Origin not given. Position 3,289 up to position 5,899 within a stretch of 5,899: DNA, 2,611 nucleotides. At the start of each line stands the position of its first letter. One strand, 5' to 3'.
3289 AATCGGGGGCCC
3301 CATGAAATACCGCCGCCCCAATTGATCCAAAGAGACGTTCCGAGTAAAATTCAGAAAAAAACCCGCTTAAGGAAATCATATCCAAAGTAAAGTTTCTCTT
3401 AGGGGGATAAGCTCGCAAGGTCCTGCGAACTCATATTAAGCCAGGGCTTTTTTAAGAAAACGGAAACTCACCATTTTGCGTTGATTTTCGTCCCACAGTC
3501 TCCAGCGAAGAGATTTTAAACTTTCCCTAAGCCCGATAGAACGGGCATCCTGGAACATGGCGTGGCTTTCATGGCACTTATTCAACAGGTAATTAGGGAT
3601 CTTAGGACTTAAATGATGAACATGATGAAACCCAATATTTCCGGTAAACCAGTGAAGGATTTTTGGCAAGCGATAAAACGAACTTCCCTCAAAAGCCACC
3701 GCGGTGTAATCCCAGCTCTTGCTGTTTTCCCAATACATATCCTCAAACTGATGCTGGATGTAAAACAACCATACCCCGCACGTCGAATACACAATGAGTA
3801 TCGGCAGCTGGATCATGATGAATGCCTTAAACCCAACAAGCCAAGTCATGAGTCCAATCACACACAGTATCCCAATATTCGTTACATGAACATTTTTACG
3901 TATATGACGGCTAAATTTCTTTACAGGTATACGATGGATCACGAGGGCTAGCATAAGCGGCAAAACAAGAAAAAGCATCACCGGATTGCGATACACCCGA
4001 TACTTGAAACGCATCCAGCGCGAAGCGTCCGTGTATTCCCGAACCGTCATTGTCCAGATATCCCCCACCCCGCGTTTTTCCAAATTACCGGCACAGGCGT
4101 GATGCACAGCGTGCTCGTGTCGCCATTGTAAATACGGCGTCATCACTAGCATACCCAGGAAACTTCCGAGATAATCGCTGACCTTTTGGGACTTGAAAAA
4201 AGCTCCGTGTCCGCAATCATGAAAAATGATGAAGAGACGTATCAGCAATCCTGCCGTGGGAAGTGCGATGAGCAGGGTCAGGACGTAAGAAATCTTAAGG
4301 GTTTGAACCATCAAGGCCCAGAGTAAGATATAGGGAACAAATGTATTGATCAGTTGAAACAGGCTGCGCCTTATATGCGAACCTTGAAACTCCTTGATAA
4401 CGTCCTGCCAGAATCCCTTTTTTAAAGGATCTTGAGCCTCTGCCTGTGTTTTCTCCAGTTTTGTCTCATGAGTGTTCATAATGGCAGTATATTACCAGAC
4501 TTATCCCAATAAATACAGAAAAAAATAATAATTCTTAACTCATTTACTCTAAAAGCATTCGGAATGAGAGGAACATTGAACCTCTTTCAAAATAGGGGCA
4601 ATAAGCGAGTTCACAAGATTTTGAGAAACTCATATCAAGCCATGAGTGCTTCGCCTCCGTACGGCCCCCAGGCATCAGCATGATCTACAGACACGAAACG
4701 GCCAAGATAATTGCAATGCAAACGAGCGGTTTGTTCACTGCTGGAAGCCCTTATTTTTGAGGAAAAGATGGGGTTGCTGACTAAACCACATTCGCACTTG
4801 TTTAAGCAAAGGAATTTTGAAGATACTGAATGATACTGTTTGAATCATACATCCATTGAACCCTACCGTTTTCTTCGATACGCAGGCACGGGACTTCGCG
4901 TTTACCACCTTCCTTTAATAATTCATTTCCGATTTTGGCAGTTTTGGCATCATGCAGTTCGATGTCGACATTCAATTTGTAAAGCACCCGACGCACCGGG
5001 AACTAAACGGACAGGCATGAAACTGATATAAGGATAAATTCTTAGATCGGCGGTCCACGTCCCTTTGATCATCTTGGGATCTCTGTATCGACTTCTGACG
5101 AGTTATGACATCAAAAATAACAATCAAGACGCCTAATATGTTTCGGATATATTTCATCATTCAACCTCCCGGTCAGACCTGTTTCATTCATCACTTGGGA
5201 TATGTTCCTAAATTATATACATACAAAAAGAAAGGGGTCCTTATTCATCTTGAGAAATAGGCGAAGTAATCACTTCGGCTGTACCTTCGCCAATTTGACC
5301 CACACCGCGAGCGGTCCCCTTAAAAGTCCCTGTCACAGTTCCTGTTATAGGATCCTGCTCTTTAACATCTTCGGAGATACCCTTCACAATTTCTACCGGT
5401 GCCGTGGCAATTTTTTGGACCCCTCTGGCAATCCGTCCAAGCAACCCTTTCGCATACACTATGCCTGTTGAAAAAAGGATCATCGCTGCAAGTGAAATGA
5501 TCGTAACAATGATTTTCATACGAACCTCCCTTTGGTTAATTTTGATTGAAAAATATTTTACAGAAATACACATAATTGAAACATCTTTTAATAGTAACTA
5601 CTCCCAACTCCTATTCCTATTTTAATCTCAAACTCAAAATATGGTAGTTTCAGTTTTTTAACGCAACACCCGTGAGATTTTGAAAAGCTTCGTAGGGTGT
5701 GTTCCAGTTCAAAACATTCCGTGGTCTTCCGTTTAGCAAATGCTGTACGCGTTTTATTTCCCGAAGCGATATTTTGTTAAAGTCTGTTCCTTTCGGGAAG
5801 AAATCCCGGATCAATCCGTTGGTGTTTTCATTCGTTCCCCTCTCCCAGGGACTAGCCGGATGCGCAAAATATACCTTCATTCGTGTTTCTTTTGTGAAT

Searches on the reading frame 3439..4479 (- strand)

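Call 3: search_protein_families(library=pfam, proteins=[window:3439-4479:-], max_evalue=1)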
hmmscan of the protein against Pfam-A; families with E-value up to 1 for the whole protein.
window:3439-4479:- (347 aa): 1 family
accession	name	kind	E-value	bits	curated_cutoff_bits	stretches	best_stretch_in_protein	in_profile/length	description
PF00487.30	FA_desaturase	-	2.5e-31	109.8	29.7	1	68-305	9-237/253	Fatty acid desaturase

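Call 4: search_protein_families(library=ncbifam, proteins=[window:3439-4479:-], max_evalue=1)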
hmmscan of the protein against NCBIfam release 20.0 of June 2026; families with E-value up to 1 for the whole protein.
window:3439-4479:- (347 aa): 3 families
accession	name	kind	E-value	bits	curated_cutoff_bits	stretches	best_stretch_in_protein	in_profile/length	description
NF052548.1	FAdesatDesABac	equivalog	4e-129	430.5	500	1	26-340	12-326/328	Delta(5) desaturase DesA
NF041365.1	GntB_guanitoxin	equivalog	2.3e-07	30.5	380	1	82-305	63-277/308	guanitoxin biosynthesis L-arginine gamma (S) hydroxylase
NF052549.1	FAdesatDesBBac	equivalog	0.0024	17.2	500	1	53-294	42-277/340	Delta(10) desaturase DesB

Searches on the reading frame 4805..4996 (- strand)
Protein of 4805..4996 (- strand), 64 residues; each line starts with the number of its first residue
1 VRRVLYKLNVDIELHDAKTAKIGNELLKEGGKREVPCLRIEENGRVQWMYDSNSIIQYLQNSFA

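Call 3: search_protein_families(library=pfam, proteins=[window:4805-4996:-], max_evalue=1)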
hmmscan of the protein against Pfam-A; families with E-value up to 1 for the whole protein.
window:4805-4996:- (64 aa): 3 families
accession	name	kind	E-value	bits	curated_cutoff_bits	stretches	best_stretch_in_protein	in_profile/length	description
PF13417.12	GST_N_3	-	4.4e-06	27.4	22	1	1-63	13-71/75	Glutathione S-transferase, N-terminal domain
PF13409.12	GST_N_2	-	1.9e-05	25.6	25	1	7-60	16-68/70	Glutathione S-transferase, N-terminal domain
PF00462.30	Glutaredoxin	-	0.0061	17.2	22.9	1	2-42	16-57/60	Glutaredoxin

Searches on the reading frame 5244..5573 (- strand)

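Call 3: search_protein_families(library=pfam, proteins=[window:5244-5573:-], max_evalue=1)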
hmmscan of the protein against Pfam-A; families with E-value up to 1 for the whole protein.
window:5244-5573:- (110 aa): 1 family
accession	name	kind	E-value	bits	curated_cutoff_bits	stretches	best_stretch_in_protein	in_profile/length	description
PF07099.16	DUF1361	-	0.14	12.4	25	1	4-80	89-161/169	Protein of unknown function (DUF1361)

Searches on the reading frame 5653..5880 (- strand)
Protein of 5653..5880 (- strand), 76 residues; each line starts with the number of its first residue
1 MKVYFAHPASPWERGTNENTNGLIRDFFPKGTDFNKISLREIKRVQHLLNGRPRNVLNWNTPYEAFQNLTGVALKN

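Call 3: search_protein_families(library=pfam, proteins=[window:5653-5880:-], max_evalue=1)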
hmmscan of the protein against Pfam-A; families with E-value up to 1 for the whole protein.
window:5653-5880:- (76 aa): 1 family
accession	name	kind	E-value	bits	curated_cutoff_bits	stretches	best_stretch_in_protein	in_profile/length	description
PF13683.12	rve_3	-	0.032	14.4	26.5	1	4-38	6-40/67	Integrase core domain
